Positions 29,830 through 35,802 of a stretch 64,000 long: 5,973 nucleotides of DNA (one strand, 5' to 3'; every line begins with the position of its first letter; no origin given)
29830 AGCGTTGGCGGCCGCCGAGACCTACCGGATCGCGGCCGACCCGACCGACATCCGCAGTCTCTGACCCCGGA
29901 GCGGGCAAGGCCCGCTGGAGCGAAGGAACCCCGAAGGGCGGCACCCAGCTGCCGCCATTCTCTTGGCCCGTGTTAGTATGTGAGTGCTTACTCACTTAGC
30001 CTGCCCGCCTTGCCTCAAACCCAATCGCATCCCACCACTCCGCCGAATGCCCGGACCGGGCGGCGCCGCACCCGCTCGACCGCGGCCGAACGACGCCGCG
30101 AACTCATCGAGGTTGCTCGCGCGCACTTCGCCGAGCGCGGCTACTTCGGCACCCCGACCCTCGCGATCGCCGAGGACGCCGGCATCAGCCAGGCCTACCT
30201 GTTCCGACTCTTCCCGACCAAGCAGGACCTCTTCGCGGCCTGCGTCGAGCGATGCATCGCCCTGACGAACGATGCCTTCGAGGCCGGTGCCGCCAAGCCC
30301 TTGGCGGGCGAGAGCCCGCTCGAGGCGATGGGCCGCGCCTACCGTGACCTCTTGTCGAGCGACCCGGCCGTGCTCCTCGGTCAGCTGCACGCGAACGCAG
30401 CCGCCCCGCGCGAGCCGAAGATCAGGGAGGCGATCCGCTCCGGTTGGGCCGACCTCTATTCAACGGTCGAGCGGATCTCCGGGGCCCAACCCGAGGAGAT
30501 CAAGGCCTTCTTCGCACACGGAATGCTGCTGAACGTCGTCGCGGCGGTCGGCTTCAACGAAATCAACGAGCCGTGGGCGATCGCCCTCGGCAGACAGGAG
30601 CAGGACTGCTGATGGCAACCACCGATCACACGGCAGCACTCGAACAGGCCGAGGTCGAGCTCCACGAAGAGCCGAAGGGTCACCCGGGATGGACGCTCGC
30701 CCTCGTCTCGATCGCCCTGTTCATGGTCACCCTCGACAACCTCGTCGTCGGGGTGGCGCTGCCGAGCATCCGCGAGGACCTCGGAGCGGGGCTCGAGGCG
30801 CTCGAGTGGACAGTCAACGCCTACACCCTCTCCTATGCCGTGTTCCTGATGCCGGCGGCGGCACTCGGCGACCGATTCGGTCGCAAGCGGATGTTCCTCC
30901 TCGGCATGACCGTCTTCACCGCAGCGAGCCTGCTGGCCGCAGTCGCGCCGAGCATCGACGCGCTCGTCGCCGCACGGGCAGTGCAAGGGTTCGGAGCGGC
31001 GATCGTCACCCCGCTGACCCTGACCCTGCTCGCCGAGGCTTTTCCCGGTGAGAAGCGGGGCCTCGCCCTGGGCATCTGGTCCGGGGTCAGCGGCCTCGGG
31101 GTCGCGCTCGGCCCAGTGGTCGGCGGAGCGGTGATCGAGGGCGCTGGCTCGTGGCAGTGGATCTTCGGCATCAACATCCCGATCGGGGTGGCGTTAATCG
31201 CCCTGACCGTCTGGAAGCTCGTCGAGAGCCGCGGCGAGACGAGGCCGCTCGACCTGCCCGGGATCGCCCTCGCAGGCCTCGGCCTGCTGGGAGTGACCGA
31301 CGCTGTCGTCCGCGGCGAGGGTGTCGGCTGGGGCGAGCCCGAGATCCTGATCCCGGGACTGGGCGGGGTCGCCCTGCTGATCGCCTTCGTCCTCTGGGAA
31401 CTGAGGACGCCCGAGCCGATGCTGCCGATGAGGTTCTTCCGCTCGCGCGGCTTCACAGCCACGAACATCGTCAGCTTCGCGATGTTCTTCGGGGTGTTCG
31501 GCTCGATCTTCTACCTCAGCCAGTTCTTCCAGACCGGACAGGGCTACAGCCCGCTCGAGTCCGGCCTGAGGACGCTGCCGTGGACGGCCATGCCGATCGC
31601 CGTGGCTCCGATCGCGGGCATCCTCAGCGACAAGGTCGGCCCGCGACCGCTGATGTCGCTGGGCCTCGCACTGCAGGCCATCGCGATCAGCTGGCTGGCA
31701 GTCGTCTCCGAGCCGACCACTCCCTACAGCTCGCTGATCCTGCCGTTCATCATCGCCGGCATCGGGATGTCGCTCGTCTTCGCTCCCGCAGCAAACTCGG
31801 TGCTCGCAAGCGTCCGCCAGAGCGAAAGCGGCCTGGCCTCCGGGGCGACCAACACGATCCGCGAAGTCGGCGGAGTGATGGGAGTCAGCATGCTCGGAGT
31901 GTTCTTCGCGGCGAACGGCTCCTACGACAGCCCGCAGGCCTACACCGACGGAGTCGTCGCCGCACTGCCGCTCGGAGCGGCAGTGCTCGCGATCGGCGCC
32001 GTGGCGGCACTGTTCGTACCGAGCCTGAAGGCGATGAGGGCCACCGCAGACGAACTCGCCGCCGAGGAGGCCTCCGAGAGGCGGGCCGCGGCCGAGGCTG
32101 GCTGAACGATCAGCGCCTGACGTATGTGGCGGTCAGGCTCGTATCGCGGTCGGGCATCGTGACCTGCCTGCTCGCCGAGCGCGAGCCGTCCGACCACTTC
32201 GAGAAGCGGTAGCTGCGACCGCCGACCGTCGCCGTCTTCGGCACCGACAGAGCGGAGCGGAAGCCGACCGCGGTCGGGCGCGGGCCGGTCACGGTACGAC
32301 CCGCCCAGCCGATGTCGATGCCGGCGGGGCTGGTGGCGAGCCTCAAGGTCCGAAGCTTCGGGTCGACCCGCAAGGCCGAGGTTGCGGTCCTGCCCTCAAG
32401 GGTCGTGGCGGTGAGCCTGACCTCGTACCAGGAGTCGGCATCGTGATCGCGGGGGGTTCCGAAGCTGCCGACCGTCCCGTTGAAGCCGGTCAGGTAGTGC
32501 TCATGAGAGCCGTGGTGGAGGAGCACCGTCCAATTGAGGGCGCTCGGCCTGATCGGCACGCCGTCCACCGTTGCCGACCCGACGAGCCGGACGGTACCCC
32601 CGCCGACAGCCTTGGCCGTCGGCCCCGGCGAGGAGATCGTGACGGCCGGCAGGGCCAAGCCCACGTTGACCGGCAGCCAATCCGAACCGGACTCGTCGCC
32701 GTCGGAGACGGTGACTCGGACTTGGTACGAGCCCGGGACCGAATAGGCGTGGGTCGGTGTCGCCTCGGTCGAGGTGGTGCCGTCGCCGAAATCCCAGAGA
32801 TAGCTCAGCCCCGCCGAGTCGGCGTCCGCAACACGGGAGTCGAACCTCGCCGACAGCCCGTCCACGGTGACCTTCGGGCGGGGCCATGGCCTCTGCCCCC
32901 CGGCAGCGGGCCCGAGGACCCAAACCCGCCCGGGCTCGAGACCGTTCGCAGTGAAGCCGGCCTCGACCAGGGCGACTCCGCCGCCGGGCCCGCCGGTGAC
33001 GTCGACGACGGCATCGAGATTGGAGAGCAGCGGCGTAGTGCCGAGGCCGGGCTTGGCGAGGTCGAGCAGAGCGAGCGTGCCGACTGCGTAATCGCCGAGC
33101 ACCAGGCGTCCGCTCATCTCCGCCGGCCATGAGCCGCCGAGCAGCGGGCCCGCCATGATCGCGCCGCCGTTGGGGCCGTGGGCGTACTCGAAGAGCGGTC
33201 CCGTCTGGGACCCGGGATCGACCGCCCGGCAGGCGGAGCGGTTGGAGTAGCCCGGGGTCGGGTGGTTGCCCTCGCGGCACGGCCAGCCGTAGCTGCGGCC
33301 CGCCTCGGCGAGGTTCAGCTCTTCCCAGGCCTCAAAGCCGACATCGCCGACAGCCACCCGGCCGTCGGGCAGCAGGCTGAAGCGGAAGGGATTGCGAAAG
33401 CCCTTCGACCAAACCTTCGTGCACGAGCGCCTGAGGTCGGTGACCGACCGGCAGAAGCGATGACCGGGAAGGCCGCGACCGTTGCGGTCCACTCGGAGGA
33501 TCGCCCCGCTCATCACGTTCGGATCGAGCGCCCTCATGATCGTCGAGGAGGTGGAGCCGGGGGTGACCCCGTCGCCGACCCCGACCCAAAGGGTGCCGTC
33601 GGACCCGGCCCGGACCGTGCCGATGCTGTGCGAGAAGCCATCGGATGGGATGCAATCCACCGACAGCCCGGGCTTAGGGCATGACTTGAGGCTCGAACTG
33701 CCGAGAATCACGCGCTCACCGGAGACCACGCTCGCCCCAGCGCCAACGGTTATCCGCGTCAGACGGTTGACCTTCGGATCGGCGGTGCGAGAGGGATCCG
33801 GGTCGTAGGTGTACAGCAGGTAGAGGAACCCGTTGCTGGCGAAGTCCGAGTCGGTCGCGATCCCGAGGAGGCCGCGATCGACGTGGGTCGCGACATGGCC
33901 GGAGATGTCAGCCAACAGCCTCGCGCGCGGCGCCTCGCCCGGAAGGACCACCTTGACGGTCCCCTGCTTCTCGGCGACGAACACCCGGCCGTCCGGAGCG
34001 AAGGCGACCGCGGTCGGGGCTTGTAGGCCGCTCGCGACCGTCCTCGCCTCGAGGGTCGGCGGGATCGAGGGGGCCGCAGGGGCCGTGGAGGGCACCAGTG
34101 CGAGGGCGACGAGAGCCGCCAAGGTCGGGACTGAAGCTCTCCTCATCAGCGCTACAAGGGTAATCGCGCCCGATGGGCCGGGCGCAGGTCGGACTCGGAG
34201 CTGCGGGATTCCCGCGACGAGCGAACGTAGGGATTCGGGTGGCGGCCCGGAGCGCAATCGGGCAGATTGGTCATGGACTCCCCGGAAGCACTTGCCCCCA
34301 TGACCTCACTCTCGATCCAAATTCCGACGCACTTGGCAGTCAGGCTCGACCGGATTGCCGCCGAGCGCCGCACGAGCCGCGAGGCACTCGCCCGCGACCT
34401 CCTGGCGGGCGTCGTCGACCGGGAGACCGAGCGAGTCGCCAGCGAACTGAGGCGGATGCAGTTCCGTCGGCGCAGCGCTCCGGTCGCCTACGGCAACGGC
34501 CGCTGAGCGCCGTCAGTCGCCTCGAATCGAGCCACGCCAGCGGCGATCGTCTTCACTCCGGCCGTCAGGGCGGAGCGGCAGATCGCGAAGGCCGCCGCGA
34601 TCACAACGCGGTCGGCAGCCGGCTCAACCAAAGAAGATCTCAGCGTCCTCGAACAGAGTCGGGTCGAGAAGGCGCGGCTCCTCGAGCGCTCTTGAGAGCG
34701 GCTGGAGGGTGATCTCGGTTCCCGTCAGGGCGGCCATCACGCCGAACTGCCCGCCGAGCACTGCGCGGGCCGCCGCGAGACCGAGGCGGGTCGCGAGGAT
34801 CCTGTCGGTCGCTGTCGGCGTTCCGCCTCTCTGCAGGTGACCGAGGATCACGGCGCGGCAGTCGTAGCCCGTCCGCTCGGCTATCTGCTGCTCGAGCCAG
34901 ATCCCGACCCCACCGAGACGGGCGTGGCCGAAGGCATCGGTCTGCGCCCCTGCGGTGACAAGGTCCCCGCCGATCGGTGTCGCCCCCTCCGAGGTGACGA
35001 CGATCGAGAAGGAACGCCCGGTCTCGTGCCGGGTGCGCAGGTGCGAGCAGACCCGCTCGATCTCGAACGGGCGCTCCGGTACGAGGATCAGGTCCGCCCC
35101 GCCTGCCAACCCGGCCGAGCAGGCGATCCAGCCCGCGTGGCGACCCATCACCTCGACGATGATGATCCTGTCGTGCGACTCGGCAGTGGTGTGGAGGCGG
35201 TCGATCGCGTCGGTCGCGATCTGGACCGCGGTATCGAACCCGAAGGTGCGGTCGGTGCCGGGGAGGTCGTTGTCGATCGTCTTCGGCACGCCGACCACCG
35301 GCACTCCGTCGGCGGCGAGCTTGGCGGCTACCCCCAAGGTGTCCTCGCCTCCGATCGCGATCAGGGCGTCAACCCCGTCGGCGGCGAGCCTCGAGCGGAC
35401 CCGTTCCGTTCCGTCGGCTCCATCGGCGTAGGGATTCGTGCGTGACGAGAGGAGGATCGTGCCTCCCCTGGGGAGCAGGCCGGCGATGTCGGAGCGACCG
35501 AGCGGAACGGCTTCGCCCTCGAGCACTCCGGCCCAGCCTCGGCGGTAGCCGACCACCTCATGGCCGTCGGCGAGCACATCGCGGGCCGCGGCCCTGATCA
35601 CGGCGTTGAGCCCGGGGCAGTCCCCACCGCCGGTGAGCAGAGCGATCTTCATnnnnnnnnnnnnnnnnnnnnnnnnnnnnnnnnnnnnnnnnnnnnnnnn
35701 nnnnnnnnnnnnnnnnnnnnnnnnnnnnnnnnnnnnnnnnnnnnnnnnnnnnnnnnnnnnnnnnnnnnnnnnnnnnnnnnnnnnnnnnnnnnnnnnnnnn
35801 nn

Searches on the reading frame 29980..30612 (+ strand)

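Call 75: search_protein_families(library=pfam, proteins=[window:29980-30612:+], max_evalue=0.00001)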
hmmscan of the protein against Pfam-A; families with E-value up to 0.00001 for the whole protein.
window:29980-30612:+ (210 aa): 1 family
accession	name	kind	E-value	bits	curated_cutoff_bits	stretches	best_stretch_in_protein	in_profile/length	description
PF00440.29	TetR_N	-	8.5e-12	45.1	24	1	42-88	1-47/47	Bacterial regulatory proteins, tetR family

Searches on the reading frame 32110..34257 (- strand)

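Call 7: search_protein_families(library=pfam, proteins=[window:32110-34257:-])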
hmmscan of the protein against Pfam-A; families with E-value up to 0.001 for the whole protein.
window:32110-34257:- (715 aa): 4 families
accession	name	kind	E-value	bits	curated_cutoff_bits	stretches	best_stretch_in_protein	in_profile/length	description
PF07995.17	GSDH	-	1.3e-28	100.7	25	1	78-431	1-322/332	Glucose / Sorbosone dehydrogenase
PF18911.6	PKD_4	-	6.1e-16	58.7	27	1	465-523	15-74/85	PKD domain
PF00801.26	PKD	-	5.6e-15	55.5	23.5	1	460-532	7-80/80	PKD domain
PF18998.6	Flg_new_2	-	0.00057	20.3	23.6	1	681-713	33-70/73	Divergent InlB B-repeat domain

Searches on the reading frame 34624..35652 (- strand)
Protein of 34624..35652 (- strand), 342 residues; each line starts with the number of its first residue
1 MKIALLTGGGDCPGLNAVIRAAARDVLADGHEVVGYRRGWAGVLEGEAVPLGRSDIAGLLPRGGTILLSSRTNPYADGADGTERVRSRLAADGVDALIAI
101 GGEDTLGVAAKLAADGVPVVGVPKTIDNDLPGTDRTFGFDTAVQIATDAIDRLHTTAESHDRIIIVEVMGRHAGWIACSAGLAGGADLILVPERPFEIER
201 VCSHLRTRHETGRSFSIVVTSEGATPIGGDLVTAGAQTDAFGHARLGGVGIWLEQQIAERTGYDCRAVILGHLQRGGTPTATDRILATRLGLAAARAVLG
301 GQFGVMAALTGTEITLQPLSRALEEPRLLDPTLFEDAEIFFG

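Call 7: search_protein_families(library=pfam, proteins=[window:34624-35652:-])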
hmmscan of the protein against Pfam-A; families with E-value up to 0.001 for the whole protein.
window:34624-35652:- (342 aa): 1 family
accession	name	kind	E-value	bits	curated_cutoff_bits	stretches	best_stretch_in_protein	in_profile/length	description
PF00365.25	PFK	-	1.3e-102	343.4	30.9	1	2-297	1-276/277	Phosphofructokinase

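Call 9: find_related_loci(query=window:34624-35652:-, collection=genome_contigs, flank=10000)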
Query window:34624-35652:- (342 aa) in genome_contigs; peptide patterns used: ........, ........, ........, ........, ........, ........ (x = any residue, [..] = any of these).
600 stretches matched a pattern (row limit reached: there are more); 597 encode a relative of the query (tblastn E <= 1e-3); the best 80 are kept; 80 distinct loci.
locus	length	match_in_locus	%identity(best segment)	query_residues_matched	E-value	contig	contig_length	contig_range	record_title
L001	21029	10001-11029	67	2-342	6e-143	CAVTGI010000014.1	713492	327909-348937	MAG: uncultured Solirubrobacteraceae bacterium isolate MFD09222.bin.1.14 genome assembly, contig: contig_61332, whole ge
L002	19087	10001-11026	63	1-342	5e-131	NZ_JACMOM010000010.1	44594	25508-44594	MAG: Aeromicrobium sp. isolate LF-bin-25 FL-bin-25-contig-k141_15287, whole genome shotgun sequence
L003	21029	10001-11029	63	2-342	2e-130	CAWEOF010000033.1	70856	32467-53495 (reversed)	MAG: uncultured Actinomycetes bacterium isolate MFD02581.bin.2.156 genome assembly, contig: contig_5030, whole genome sh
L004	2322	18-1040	61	2-342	1e-137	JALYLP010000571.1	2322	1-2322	MAG: Actinomycetota bacterium isolate AFD bin42 SD1484-86_k127_615226, whole genome shotgun sequence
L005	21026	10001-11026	62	1-342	5e-129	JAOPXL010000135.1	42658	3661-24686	MAG: Aeromicrobium sp. isolate RYN_200 scaffold_124254, whole genome shotgun sequence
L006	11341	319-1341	62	2-342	3e-128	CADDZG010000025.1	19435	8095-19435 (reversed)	Actinobacteria bacterium isolate 23 genome assembly, contig: NODE_1849_length_19435_cov_31.139062, whole genome shotgun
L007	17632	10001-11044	59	1-342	9e-128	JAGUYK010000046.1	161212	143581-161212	MAG: Ignavibacteriales bacterium isolate DeMMO6_3 c_000000011587, whole genome shotgun sequence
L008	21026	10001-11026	62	1-342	2e-127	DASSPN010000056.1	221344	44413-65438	MAG TPA_asm: Nocardioidaceae bacterium isolate SMAG_U1279 k141_1717887, whole genome shotgun sequence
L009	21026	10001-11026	61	1-342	4e-127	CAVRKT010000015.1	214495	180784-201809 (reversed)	MAG: uncultured Actinomycetota bacterium isolate MFD01275.bin.2.170 genome assembly, contig: contig_28819, whole genome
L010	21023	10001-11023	60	1-342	4e-127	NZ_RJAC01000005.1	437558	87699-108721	Actinoplanes solisilvae strain LAM7112 C_Contig5, whole genome shotgun sequence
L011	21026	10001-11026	62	1-342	2e-126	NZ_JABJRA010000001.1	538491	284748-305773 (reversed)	Nocardioides sp. zg-DK7169 Scaffold1_1, whole genome shotgun sequence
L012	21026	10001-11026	60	1-342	3e-126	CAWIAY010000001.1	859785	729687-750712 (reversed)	MAG: uncultured Actinomycetota bacterium isolate MFD01275.bin.1.242 genome assembly, contig: contig_10307, whole genome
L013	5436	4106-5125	57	2-342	2e-126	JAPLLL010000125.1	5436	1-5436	MAG: Candidatus Omnitrophota bacterium isolate LacPavin_0419_WC90_MAG_48_6 LacPavin_0419_WC90_scaffold_602004, whole gen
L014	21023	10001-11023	60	1-342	2e-125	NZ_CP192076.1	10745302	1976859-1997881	Actinoplanes sp. CA-142083 chromosome, complete genome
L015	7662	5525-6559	60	1-342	2e-125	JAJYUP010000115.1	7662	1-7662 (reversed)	MAG: Actinomycetes bacterium isolate FK1.bin107 NODE_10979_length_7662_cov_2.197611, whole genome shotgun sequence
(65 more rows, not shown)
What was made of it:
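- Tried and rejected: Species-representative genomes, PFK anchor (call 9).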

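Call 22: find_homologous_proteins(query=window:34624-35652:-, max_evalue=1e-100)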
Query window:34624-35652:- (342 aa): 7885 proteins with E <= 1e-100 among 8000 candidates; the best 120 are listed.
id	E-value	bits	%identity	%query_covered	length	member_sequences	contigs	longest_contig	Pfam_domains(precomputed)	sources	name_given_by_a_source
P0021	1.0e-215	734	99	100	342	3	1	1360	PF00365.26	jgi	jgi:6-phosphofructokinase 1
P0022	6.5e-187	639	85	100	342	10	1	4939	PF00365.26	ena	-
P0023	6.0e-186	636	84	100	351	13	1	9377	PF00365.26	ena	-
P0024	1.2e-185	635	85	100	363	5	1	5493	PF00365.26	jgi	-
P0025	4.0e-184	630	87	100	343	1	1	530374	PF00365.26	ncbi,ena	-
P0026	1.3e-183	628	83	100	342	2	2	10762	PF00365.26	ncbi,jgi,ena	jgi:6-phosphofructokinase 1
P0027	1.7e-183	628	84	100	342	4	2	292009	PF00365.26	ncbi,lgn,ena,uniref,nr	ncbi:MAG: ATP-dependent 6-phosphofructokinase [Actinobacteria bacterium]|uniref:6-phosphofructokinas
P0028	5.1e-181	620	83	100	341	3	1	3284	PF00365.26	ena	-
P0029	5.7e-177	606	81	100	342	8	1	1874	PF00365.26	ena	-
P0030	2.8e-167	574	-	-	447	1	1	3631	PF00365.26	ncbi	ncbi:MAG: ATP-dependent 6-phosphofructokinase [Nocardioidaceae bacterium]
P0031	2.0e-158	545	-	-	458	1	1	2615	PF00365.26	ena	-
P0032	1.3e-157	543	84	86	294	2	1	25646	PF00365.26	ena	-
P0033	4.2e-157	541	97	75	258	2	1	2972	PF00365.26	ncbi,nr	ncbi:MAG: ATP-dependent 6-phosphofructokinase, partial [Acidobacteria bacterium]|nr:ATP-dependent 6-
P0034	3.7e-149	515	70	100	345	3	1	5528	PF00365.26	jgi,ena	-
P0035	8.2e-148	510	69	100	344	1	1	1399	PF00365.26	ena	-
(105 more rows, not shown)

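Call 23: find_encoding_contigs(protein=P0025, flank=10000, max_places=2)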
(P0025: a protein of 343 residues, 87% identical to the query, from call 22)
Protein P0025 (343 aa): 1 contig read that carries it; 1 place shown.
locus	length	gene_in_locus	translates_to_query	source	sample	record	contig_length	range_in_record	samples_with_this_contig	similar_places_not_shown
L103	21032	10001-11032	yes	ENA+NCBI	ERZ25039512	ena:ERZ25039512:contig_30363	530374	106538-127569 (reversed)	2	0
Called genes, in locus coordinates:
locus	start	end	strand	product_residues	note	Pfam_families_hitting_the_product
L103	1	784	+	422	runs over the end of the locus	PF22660:RS_preATP-grasp-like, PF02786:CPSase_L_D2 (weak), PF02222:ATP-grasp, PF21244:PurT_C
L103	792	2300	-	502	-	PF13231:PMT_2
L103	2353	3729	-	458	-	-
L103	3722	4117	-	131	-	PF01569:PAP2, PF14378:PAP2_3 (weak)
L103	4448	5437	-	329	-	-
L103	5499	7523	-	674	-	PF13540:RCC1_2 (weak), PF25390:WD40_RLD, PF00415:RCC1, PF13540:RCC1_2, PF00415:RCC1 (weak), PF13540:RCC1_2, PF13540:RCC1_2, PF13540:RCC1_2, +6 more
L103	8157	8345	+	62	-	PF04248:NTP_transf_9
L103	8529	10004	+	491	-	-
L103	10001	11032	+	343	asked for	PF00365:PFK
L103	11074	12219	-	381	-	PF00041:fn3, PF25059:FN3_DSCAM-DSCAML_C (faint), PF00041:fn3, PF16656:Pur_ac_phosph_N (weak), PF00041:fn3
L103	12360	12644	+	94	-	-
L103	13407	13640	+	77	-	-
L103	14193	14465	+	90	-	-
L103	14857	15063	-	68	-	-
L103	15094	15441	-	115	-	PF01850:PIN (weak)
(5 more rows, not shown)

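Call 24: find_encoding_contigs(protein=P0027, flank=10000, max_places=2)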
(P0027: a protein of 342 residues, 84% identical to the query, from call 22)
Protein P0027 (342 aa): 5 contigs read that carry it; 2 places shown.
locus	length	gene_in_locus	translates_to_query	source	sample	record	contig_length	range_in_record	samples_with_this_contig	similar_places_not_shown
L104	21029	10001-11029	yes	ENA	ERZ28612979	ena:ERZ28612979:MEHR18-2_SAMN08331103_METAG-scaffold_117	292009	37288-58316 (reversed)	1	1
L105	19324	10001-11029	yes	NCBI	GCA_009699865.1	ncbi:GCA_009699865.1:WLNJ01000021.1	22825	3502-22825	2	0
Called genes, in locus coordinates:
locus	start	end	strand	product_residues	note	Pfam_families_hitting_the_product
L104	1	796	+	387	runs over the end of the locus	PF01883:FeS_assembly_P, PF00142:Fer4_NifH (faint), PF01656:CbiA, PF02374:ArsA_ATPase (faint), PF09140:MipZ (weak), PF10609:ParA, PF13614:AAA_31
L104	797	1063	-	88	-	PF13237:Fer4_10 (weak), PF14697:Fer4_21 (faint), PF12838:Fer4_7, PF13187:Fer4_9 (weak), PF13484:Fer4_16 (faint), PF12797:Fer4_2 (weak), PF00037:Fer4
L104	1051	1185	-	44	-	-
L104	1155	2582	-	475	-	PF01425:Amidase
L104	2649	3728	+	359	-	PF00285:Citrate_synt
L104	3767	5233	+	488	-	PF05935:Arylsulfotrans, PF14269:Arylsulfotran_2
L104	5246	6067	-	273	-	PF12679:ABC2_membrane_2, PF12730:ABC2_membrane_4, PF10920:DUF2705, PF12698:ABC2_membrane_3 (weak)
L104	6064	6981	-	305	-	PF00005:ABC_tran, PF13304:AAA_21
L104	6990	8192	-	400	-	-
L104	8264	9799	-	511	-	PF00324:AA_permease, PF13520:AA_permease_2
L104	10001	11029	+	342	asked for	PF00365:PFK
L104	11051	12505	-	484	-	PF05935:Arylsulfotrans, PF14269:Arylsulfotran_2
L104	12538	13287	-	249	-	PF02535:Zip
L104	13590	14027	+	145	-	PF27746:Small_heat_shock_put (weak), PF00011:HSP20, PF17886:ArsA_HSP20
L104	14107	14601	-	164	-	PF14340:DUF4395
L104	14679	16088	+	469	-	-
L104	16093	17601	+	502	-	PF13231:PMT_2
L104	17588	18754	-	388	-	PF22660:RS_preATP-grasp-like, PF02786:CPSase_L_D2 (faint), PF02222:ATP-grasp, PF21244:PurT_C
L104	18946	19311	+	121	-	PF00190:Cupin_1 (weak), PF01050:MannoseP_isomer (weak), PF02311:AraC_binding, PF07883:Cupin_2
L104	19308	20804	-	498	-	-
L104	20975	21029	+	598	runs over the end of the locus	PF00884:Sulfatase, PF01663:Phosphodiest (weak), PF16347:SGSH_C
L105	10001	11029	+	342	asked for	PF00365:PFK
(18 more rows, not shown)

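Call 25: find_encoding_contigs(protein=P0026, flank=10000, max_places=2)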
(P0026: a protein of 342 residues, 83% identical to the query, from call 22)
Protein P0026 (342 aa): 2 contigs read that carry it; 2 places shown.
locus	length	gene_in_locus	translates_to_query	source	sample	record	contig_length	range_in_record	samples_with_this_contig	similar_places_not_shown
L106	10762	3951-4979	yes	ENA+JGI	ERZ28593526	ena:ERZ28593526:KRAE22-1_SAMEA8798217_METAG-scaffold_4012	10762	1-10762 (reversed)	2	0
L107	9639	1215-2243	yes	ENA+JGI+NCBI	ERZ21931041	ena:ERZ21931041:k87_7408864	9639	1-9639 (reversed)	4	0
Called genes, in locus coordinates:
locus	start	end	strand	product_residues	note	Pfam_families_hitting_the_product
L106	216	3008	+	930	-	PF08471:Ribonuc_red_2_N, PF02867:Ribonuc_red_lgC, PF12637:TSCPD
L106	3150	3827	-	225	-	PF00378:ECH_1, PF16113:ECH_2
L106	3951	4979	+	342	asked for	PF00365:PFK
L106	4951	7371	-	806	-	PF09586:YfhO (weak)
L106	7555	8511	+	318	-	-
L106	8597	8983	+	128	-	-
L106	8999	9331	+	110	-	-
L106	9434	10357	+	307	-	PF01073:3Beta_HSD, PF01370:Epimerase, PF02719:Polysacc_synt_2, PF04321:RmlD_sub_bind, PF05368:NmrA, PF13460:NAD_binding_10, PF16363:GDP_Man_Dehyd, PF07993:NAD_binding_4 (weak), +1 more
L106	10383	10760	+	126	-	?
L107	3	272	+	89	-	?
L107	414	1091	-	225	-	PF00378:ECH_1, PF16113:ECH_2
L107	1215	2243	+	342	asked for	PF00365:PFK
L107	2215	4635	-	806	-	PF09586:YfhO (weak)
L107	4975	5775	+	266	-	-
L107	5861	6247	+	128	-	-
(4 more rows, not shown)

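Call 29: find_encoding_contigs(protein=P0033, flank=10000, max_places=3)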
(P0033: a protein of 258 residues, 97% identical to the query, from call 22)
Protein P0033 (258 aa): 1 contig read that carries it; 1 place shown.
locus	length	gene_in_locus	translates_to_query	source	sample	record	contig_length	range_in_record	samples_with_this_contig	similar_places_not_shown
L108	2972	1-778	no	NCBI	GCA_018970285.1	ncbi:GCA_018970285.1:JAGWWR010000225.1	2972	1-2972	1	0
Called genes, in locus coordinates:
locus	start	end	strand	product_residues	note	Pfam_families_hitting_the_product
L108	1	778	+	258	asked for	PF00365:PFK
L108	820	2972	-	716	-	PF01108:Tissue_fac (faint), PF22352:K319L-like_PKD (faint), PF00041:fn3, PF00041:fn3, PF16656:Pur_ac_phosph_N (weak), PF00041:fn3, PF16656:Pur_ac_phosph_N (weak), PF00041:fn3 (weak), +5 more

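Call 30: find_encoding_contigs(protein=P0023, flank=10000, max_places=3)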
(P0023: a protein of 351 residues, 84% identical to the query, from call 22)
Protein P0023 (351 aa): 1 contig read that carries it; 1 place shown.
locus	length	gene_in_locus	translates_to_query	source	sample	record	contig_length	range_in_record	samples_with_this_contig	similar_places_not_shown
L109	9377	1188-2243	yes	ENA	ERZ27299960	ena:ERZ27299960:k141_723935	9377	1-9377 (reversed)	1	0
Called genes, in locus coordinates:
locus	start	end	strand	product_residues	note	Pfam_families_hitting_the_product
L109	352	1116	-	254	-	PF12705:PDDEXK_1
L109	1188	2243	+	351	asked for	PF00365:PFK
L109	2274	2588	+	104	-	-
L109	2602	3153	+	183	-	PF00254:FKBP_C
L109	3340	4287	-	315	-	-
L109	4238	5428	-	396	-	PF02646:RmuC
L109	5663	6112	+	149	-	PF09339:HTH_IclR (weak)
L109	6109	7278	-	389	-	PF00248:Aldo_ket_red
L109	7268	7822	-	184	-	PF02622:DUF179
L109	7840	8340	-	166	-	PF00582:Usp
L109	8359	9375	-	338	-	?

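Call 31: find_encoding_contigs(protein=P0032, flank=10000, max_places=3)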
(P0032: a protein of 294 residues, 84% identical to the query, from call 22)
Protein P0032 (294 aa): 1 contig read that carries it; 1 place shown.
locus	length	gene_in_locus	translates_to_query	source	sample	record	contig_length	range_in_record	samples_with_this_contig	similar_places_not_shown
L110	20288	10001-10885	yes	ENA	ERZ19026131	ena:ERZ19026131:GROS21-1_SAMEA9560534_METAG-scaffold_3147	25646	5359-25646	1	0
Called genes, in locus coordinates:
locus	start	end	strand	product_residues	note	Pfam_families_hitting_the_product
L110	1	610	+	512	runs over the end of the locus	PF13229:Beta_helix (faint)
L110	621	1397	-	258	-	PF00459:Inositol_P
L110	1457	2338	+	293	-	PF02811:PHP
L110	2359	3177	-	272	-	PF02673:BacA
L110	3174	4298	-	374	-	PF13177:DNA_pol3_delta2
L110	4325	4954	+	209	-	PF02223:Thymidylate_kin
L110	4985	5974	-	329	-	PF01073:3Beta_HSD, PF01370:Epimerase, PF02719:Polysacc_synt_2, PF04321:RmlD_sub_bind, PF05368:NmrA (weak), PF13460:NAD_binding_10 (weak), PF16363:GDP_Man_Dehyd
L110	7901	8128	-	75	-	-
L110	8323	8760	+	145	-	-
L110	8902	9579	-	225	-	PF00378:ECH_1, PF16113:ECH_2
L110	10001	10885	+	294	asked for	PF00365:PFK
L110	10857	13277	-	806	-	PF09586:YfhO (weak)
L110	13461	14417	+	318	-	-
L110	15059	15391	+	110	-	-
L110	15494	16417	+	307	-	PF01073:3Beta_HSD, PF01370:Epimerase, PF02719:Polysacc_synt_2, PF04321:RmlD_sub_bind, PF05368:NmrA, PF13460:NAD_binding_10, PF16363:GDP_Man_Dehyd, PF07993:NAD_binding_4 (weak), +1 more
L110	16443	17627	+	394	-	PF13439:Glyco_transf_4, PF13579:Glyco_trans_4_4, PF20706:GT4-conflict, PF00534:Glycos_transf_1, PF13692:Glyco_trans_1_4, PF13524:Glyco_trans_1_2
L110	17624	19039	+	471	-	PF01943:Polysacc_synt, PF13440:Polysacc_synt_3 (weak)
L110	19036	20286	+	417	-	?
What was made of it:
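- Tried and rejected: PFK relatives L104-L110 (calls 24, 25, 29-31).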
